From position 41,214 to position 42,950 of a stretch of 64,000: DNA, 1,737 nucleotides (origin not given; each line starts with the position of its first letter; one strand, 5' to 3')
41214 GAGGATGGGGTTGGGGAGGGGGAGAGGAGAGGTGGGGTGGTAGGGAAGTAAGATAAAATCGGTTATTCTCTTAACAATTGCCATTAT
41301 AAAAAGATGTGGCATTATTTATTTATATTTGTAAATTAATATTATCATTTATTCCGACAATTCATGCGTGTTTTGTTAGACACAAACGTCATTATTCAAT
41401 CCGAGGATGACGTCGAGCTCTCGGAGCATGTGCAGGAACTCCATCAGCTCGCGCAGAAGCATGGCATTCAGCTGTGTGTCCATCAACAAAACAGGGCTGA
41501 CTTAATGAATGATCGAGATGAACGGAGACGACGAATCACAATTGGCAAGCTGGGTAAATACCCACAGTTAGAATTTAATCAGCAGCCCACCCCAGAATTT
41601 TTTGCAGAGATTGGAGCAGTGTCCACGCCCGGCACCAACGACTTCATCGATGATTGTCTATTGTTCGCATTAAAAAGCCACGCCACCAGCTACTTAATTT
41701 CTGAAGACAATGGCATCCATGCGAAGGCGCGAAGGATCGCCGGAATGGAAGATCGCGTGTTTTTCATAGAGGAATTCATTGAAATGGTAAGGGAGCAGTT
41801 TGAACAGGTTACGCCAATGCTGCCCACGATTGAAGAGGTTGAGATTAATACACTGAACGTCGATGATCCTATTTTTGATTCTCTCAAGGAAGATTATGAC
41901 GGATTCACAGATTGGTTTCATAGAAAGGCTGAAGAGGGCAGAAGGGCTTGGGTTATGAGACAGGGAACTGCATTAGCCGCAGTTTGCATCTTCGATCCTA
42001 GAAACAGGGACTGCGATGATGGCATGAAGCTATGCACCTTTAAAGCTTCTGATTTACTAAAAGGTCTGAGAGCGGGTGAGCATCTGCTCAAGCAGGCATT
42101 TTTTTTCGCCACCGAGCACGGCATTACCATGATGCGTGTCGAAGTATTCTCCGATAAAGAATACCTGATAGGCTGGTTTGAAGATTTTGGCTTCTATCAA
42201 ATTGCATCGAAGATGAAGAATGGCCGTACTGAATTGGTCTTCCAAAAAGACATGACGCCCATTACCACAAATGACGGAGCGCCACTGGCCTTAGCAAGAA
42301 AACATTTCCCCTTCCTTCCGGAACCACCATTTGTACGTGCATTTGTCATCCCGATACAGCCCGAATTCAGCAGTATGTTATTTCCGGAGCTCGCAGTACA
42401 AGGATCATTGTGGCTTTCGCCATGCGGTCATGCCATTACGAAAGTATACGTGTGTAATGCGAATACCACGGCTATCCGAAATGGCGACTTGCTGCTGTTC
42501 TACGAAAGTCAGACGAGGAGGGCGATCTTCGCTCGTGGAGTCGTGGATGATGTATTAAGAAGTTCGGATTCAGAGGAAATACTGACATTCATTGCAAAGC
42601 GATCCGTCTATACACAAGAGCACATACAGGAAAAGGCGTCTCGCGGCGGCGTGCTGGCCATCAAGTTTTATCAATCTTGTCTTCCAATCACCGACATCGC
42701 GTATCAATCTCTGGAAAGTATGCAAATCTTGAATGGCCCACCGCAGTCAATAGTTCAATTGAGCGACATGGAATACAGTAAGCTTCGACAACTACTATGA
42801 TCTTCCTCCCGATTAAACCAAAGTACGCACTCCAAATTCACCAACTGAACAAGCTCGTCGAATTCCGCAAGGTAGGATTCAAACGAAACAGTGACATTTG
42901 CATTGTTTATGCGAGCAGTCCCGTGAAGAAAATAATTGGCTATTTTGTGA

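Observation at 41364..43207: PIN-GNAT-ASCH fusion translationally coupled to a stand-alone ASCH gene: candidate undescribed modified-base-sensing defence module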

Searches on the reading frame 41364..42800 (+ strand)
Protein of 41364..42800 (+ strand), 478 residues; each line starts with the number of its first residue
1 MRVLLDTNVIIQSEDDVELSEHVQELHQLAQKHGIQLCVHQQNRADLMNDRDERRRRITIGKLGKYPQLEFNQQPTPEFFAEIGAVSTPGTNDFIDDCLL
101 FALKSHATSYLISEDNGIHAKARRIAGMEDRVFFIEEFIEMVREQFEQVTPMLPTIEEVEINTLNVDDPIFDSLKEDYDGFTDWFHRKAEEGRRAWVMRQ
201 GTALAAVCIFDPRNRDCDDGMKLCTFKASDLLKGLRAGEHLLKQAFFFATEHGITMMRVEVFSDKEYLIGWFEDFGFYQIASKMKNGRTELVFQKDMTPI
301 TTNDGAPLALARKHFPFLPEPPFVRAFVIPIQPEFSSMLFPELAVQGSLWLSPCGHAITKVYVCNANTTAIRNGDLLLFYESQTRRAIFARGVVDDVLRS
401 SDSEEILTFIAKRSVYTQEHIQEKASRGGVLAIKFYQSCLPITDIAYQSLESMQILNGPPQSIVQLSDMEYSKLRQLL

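Call 3: search_protein_families(library=pfam, proteins=[window:41364-42797:+], max_evalue=1)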
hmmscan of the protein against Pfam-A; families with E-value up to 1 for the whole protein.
window:41364-42797:+ (478 aa): 3 families
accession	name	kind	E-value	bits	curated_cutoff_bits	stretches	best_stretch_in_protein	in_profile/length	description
PF01878.24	EVE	-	0.00086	19.8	23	1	365-475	30-143/145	EVE domain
PF00583.31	Acetyltransf_1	-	0.00096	19.9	20.7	1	167-277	10-116/116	Acetyltransferase (GNAT) family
PF16289.11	PIN_12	-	0.011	16.6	32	1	3-43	1-41/172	PIN domain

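Call 4: search_protein_families(library=padloc, proteins=[window:41364-42797:+], max_evalue=1)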
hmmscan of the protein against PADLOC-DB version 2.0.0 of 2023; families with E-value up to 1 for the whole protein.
window:41364-42797:+ (478 aa): 6 families
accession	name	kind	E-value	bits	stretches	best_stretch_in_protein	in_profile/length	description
PDLC04421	PDC-M11A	-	4.1e-130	432.7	1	1-476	1-482/486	-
PDLC04422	PDC-M11A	-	2.8e-107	357.7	1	1-476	1-490/501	-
PDLC04420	PDC-M11A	-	4.3e-74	247.7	1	114-477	3-374/376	-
PDLC04417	PDC-M11A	-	1.7e-73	246.3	1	1-476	1-490/501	-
PDLC04419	PDC-M11A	-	6.4e-37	125.7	1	155-474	11-344/357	-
PDLC04418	PDC-M11A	-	2.8e-14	50.8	1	161-410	97-357/444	-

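Call 5: search_protein_families(library=ncbifam, proteins=[window:41364-42797:+], max_evalue=1)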
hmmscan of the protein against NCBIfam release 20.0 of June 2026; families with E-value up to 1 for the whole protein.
window:41364-42797:+ (478 aa): 0 families

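Call 8: search_solved_structures(query=window:41364-42797:+, max_evalue=10, show_alignments=2)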
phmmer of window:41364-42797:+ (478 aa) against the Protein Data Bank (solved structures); distinct sequences matched with E-value up to 10: 1.
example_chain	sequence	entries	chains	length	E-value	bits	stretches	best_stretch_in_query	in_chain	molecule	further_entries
8iym_A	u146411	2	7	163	0.046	15.5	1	166-282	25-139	N-acetyltransferase domain-containing protein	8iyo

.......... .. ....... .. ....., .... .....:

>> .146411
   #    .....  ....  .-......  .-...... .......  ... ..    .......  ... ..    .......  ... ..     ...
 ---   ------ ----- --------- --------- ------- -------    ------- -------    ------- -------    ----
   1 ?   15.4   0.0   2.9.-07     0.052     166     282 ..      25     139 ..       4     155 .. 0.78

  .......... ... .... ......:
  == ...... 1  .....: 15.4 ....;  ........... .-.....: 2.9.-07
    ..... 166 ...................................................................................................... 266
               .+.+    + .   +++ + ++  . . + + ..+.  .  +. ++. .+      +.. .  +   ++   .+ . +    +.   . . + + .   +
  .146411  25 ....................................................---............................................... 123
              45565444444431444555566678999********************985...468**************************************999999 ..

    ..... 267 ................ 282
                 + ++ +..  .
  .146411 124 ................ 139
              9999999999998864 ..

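Call 17: find_homologous_proteins(query=window:41364-42797:+, max_evalue=0.00001)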
Query window:41364-42797:+ (478 aa): 114 proteins with E <= 0.00001 among 6261 candidates.
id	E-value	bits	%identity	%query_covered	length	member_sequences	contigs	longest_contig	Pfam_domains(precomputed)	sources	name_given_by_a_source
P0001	0.0e+0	1094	100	100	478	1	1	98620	-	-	-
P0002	1.8e-235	800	73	100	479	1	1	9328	-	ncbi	-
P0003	2.4e-225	767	70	100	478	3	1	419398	-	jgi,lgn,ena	-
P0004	5.5e-107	376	46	86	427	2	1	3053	PF13673.14,PF00583.32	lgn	-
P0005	3.7e-99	351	40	100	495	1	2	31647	PF13470.13,PF00583.32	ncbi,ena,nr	ncbi:GNAT family N-acetyltransferase [Candidatus Gracilibacteria bacterium]|nr:GNAT family N-acetylt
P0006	6.4e-94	333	38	100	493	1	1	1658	PF13673.14,PF13508.14,PF00583.32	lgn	-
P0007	1.1e-84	303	37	100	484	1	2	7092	PF13470.13,PF00583.32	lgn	-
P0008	2.4e-77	279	36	98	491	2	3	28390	-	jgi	-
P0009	3.8e-77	278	36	97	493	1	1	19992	PF00583.32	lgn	-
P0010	2.6e-74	269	35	99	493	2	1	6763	-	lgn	-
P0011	4.5e-73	265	35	99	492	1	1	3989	PF00583.32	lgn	-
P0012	4.9e-71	258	35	100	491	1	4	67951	PF13673.14,PF13508.14,PF00583.32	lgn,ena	-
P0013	6.7e-71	257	35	99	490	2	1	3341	-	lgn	-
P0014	1.4e-70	256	34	99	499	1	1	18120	-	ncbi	-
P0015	3.8e-70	255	33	100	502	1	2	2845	PF00583.32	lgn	-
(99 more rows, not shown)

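Call 25: find_related_loci(query=A3, collection=genome_contigs, flank=10000)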
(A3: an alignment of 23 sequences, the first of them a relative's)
Query A3 (478 aa) in genome_contigs; peptide patterns used: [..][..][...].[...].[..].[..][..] (x = any residue, [..] = any of these).
480 stretches matched a pattern; 467 encode a relative of the query (tblastn E <= 1e-3); the best 80 are kept; 80 distinct loci.
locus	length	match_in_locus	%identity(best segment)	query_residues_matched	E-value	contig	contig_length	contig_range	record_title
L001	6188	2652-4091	40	1-478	4e-114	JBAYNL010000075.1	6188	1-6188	MAG: Candidatus Gracilibacteria bacterium isolate SO_2016_LW1_63 scaffold19652_LW64-88_2016, whole genome shotgun sequen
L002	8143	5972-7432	40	1-478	2e-108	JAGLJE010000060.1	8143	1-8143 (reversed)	MAG: Candidatus Gracilibacteria bacterium isolate RS_3_32 ROV157_3.bin.32.fa_60, whole genome shotgun sequence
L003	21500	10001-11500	33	4-478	1e-83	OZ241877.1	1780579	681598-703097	MAG: Bdellovibrionales bacterium isolate b9654245-780c-40d9-9544-15e4b778e9f8 genome assembly, chromosome: 1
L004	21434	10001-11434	37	1-470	3e-83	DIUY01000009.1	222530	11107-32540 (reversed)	MAG TPA_asm: Methylococcaceae bacterium UBA6146 UBA6146_contig_21525, whole genome shotgun sequence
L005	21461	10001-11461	33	1-476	1e-78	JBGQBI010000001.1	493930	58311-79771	MAG: Candidatus Methanoperedens sp. isolate OBJ2_061818_130_10 k141_1237182_length_493930_cov_1357.6705, whole genome sh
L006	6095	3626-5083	32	1-476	2e-78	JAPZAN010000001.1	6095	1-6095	MAG: Candidatus Methanoperedens sp. isolate SRVP18_hole-7m-from-trench_1_80cm_43_82 SRVP18_hole-7m-from-trench_1_80cm_sc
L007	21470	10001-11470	33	2-478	3e-82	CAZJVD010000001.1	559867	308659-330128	MAG TPA_asm: uncultured Oligoflexia bacterium isolate SRP178908_co1_53 genome assembly, contig: NODE_4_length_559867_cov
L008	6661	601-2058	35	1-478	4e-78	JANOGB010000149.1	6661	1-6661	MAG: Planctomycetota bacterium isolate SOY_64_metabat_319 SOY_64_k141_3942620, whole genome shotgun sequence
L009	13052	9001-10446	32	2-475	2e-77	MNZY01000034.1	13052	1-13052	MAG: Candidatus Altarchaeum sp. CG2_30_32_3053 cg_3.0_sub100_scaffold_85_c, whole genome shotgun sequence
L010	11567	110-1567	32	1-476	3e-77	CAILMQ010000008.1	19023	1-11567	uncultured Candidatus Micrarchaeota archaeon isolate AlinenSediments_bin-0946 genome assembly, contig: bin-0946:08/68, w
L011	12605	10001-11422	33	1-471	5e-77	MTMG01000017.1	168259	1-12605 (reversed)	MAG: Methanomicrobia archaeon JdFR-19 JGI24020J35080_1000033, whole genome shotgun sequence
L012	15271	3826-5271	31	1-476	5e-77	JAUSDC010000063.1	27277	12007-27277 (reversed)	MAG: Candidatus Methanoperedens sp. isolate E14_concoct.bin.71 E14_k141_58541, whole genome shotgun sequence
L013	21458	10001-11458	35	1-478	1e-76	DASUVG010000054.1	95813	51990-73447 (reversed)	MAG TPA_asm: Longimicrobium sp. isolate SMAG_U1809 k141_1278448, whole genome shotgun sequence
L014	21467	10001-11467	34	4-478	4e-76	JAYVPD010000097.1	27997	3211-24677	MAG: Pseudobdellovibrionaceae bacterium isolate GL72_DN_metabat_174_sub GL72_DN_metabat_174_sub_96, whole genome shotgun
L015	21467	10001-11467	34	4-478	4e-76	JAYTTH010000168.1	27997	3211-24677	MAG: Pseudobdellovibrionaceae bacterium isolate GFS_5333 GFS_5333_167, whole genome shotgun sequence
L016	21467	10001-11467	32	1-476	2e-75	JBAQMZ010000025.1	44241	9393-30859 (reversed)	MAG: Candidatus Methanoperedens sp. isolate MFD12050_ilm_asm_bin25 k127_3030, whole genome shotgun sequence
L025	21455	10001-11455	34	1-478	2e-74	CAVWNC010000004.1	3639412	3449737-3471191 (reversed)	MAG: uncultured Acidobacteriota bacterium isolate MFD09368.bin.2.205 genome assembly, contig: contig_6402, whole genome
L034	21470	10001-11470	33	1-476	6e-73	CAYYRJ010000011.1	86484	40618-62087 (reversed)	MAG TPA_asm: uncultured Planctomycetales bacterium isolate SRP278252_co1_150 genome assembly, contig: NODE_288_length_86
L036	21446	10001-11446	32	1-476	1e-72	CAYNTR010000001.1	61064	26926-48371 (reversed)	MAG TPA_asm: uncultured Halobacteria archaeon isolate binchicken_co395_157 genome assembly, contig: NODE_29_length_61064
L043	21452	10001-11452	32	1-474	2e-71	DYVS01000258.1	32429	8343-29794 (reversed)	MAG TPA_asm: Butyricimonas virosa isolate 6966 c_000000000258_SRA:ERR2241695, whole genome shotgun sequence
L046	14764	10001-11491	32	1-476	7e-71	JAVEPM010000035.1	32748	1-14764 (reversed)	MAG: Methanolobus sp. isolate BF_dRep_2 scaffold_2193_c1_biofilm_2017, whole genome shotgun sequence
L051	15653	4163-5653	32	2-476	2e-70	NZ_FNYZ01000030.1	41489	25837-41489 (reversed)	Sphingobium sp. AP50, whole genome shotgun sequence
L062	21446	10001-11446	31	1-475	3e-69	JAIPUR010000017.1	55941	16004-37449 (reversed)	MAG: Methanosarcinaceae archaeon isolate SBSPR1A Scaffold_17_clean, whole genome shotgun sequence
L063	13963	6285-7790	32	2-474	4e-69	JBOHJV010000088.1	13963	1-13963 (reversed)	MAG: Methylocella sp. isolate SE1504_maxbin2.bin.0 NODE_656_length_13963_cov_7.324082, whole genome shotgun sequence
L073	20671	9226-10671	33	4-468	4e-68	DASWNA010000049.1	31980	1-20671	MAG TPA_asm: Allosphingosinicella sp. isolate SMAG_U3401 k141_583419, whole genome shotgun sequence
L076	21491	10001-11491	33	2-476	2e-68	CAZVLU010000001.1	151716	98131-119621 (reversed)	MAG TPA_asm: uncultured Rhizobium sp. isolate SRP287051_co2_20 genome assembly, contig: NODE_187_length_151716_cov_12.19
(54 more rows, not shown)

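Call 30: predict_structure(alignment_id=A1)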
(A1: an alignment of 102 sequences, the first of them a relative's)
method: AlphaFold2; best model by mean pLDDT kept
length: 478 residues; sequences in the alignment: 102
mean_pLDDT: 92.2   pTM: 0.85
mean pLDDT of the five models: 92.2, 92.1, 91.9, 91.1, 90.0
residues with pLDDT >= 90: 378; 70-90: 87; 50-70: 11; < 50: 2
segments of 3 or more residues with pLDDT < 50: none
pLDDT, mean of each block of 10 residues (from residue 1): 94 76 94 96 92 91 92 95 92 95 96 94 89 93 80 86 97 95 98 96 95 95 94 83 95 96 92 94 96 96 88 92 92 92 64 83 97 97 95 97 94 90 95 94 94 97 97 92
secondary structure, 60 per line:
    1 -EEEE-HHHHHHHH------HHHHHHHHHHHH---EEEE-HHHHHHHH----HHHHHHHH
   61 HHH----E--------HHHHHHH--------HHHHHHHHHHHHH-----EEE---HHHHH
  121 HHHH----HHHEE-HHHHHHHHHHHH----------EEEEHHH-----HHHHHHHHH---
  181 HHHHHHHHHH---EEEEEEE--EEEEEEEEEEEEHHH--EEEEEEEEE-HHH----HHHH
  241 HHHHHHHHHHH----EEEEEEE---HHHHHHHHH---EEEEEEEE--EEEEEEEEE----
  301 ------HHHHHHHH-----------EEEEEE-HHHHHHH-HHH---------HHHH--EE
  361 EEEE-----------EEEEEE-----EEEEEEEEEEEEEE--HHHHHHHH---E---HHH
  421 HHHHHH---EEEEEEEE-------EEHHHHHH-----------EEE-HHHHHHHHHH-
elements in order: E2-5 H7-14 H21-32 E36-39 H41-48 H53-63 H77-83 H92-104 E110-112 H116-124 H135-146 E157-160 H169-177 H181-190 E194-200 E203-214 E220-228 H237-251 E256-262 H266-274 E278-285 E288-296 H307-314 E326-331 H333-339 H353-356 E359-364 E376-381 E387-400 H403-410 H418-426 E430-437 H447-452 E464-466 H468-477

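Call 35: fold_search(model_id=the predicted structure, library=pdb)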
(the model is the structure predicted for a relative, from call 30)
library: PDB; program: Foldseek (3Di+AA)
matches with E <= 10: 1285; with E <= 0.001: 356
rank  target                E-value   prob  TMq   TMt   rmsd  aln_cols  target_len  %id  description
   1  5y6c_A                3.8e-08  1.00  0.25  0.76   3.1       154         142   15  Crystal structure of ZmASCH S128A mutant protein from Zymomonas mobilis (released 2018-07-18)
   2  5guq_C                5.0e-08  1.00  0.25  0.71   3.5       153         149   15  Crystal structure of ASCH from Zymomonas mobilis (released 2017-08-30)
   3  5y6b_B                5.3e-08  1.00  0.25  0.77   3.2       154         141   15  Crystal structure of ZmASCH Y47F mutant protein from Zymomonas mobilis (released 2018-07-18)
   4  5y6b_A                5.6e-08  1.00  0.26  0.76   3.5       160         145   15  Crystal structure of ZmASCH Y47F mutant protein from Zymomonas mobilis (released 2018-07-18)
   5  5gus_B                6.6e-08  1.00  0.25  0.74   3.4       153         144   15  Crystal structure of ASCH domain from Zymomonas mobilis (released 2017-08-30)
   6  5gus_A                7.0e-08  1.00  0.25  0.77   3.1       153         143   16  Crystal structure of ASCH domain from Zymomonas mobilis (released 2017-08-30)
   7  5guq_A                9.8e-08  1.00  0.25  0.77   3.2       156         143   15  Crystal structure of ASCH from Zymomonas mobilis (released 2017-08-30)
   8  5y6b_D                1.1e-07  1.00  0.25  0.78   3.2       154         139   15  Crystal structure of ZmASCH Y47F mutant protein from Zymomonas mobilis (released 2018-07-18)
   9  1tiq_A                6.5e-07  1.00  0.26  0.66   3.5       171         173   14  Crystal Structure of an Acetyltransferase (PaiA) in complex with CoA and DTT from Bacillus subtilis, Northeast Structu (released 2004-07-13)
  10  1y9k_A                1.1e-06  1.00  0.24  0.69   4.3       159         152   15  IAA acetyltransferase from Bacillus cereus ATCC 14579 (released 2005-02-01)
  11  1y9k_B                1.3e-06  1.00  0.25  0.70   4.3       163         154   16  IAA acetyltransferase from Bacillus cereus ATCC 14579 (released 2005-02-01)
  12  1tiq_B                1.3e-06  1.00  0.26  0.66   3.7       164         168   14  Crystal Structure of an Acetyltransferase (PaiA) in complex with CoA and DTT from Bacillus subtilis, Northeast Structu (released 2004-07-13)
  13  4e2a_A                2.5e-06  1.00  0.21  0.54   6.5       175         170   14  Crystal Structure of the Putative acetyltransferase from Streptococcus mutans (released 2013-03-13)
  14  8iym_A                3.0e-06  1.00  0.24  0.65   4.7       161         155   16  Crystal structure of a protein acetyltransferase, HP0935 (released 2024-04-10)
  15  1y9k_D                3.0e-06  1.00  0.24  0.69   4.2       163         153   15  IAA acetyltransferase from Bacillus cereus ATCC 14579 (released 2005-02-01)
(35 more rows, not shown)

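Call 37: search_solved_structures(query=A1, max_evalue=1)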
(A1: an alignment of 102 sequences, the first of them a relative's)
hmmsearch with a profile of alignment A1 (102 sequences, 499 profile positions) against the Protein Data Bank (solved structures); distinct sequences matched with E-value up to 1: 27.
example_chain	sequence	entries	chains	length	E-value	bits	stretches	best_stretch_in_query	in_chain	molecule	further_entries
6yzz_A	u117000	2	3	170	3.3e-07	32.5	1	220-290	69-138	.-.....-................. 50 | Acyl-CoA N-acyltransferases (NAT) superfamily protein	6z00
3tfy_A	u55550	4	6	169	4.6e-05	25.4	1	219-306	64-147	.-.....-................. 50, NatE catalytic subunit | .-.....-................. 50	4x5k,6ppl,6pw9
2ob0_A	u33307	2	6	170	4.6e-05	25.4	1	219-306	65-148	Human MAK3 homolog | N-acetyltransferase 13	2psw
6wf3_A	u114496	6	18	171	4.7e-05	25.4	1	219-306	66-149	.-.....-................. 50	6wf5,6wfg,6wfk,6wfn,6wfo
1tiq_A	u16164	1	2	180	0.00014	23.8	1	193-302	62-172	Protease synthase and sporulation negative regulatory protein PAI 1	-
9f1b_DA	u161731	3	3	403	0.00029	22.8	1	220-306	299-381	Glutathione S-transferase class-mu 26 kDa isozyme,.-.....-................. 50 | Glutathione S-transferase class-mu 26 kDa isozyme,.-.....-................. 50,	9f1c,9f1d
8osp_A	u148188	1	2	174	0.0044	18.8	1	194-290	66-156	N-acetyltransferase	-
5gus_A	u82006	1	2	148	0.015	17.1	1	392-490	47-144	Helix-turn-helix domain-containing protein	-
5guq_A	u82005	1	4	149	0.015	17.1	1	392-490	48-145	Helix-turn-helix domain-containing protein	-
4ua3_A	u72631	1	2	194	0.016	17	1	227-291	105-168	Uncharacterized N-acetyltransferase C825.04c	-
4e2a_A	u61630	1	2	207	0.026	16.3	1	194-290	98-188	Putative acetyltransferase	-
4pv6_C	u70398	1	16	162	0.03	16.1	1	228-289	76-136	N-terminal acetyltransferase complex subunit [ARD1]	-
5y6b_A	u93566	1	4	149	0.032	16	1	413-490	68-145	Helix-turn-helix domain-containing protein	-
1wwz_A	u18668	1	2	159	0.046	15.5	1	174-290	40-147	hypothetical protein PH1933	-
6yga_A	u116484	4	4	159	0.063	15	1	229-289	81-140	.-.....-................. 30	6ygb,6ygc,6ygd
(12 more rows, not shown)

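Call 46: find_encoding_contigs(protein=P0003, flank=10000, max_places=3)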
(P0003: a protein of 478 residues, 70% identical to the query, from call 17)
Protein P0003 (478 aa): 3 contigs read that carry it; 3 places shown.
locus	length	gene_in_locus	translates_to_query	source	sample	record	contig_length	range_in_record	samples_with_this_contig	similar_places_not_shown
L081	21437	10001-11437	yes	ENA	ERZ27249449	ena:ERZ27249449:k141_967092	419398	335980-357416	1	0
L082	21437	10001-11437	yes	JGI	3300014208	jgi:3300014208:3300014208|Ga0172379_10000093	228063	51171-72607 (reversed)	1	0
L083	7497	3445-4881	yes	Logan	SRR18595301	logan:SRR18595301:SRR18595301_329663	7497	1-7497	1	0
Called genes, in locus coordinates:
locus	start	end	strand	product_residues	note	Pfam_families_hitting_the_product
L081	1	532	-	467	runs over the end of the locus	PF14793:DUF4478, PF03641:Lysine_decarbox, PF11892:PpnN_C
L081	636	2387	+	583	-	PF06418:CTP_synth_N, PF00117:GATase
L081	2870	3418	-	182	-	-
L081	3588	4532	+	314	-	PF01180:DHO_dh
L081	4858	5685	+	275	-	PF00175:NAD_binding_1, PF10418:DHODB_Fe-S_bind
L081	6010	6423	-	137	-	-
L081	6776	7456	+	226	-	PF18928:DUF5677 (weak)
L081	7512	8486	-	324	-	PF00656:Peptidase_C14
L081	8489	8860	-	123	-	PF08937:ThsB_TIR (weak), PF13676:TIR_2 (weak)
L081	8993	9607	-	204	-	-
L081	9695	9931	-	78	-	-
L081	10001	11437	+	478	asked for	-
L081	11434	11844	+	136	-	-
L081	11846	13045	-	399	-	PF01420:Methylase_S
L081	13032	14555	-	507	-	PF12161:HsdM_N, PF02384:N6_Mtase, PF01170:UPF0020, PF07669:Eco57I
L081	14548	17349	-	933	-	PF04313:HSDR_N (weak), PF00270:DEAD, PF04851:ResIII, PF18766:SWI2_SNF2, PF00271:Helicase_C (weak), PF08463:EcoEI_R_C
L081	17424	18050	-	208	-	PF01726:LexA_DNA_bind, PF13412:HTH_24 (faint), PF00717:Peptidase_S24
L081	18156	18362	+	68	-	-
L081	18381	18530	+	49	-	-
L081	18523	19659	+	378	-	PF13271:DUF4062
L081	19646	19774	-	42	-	-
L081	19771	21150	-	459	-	PF00239:Resolvase, PF07508:Recombinase, PF13408:Zn_ribbon_recom (weak)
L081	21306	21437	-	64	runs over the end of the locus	-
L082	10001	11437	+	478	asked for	-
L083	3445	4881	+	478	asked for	-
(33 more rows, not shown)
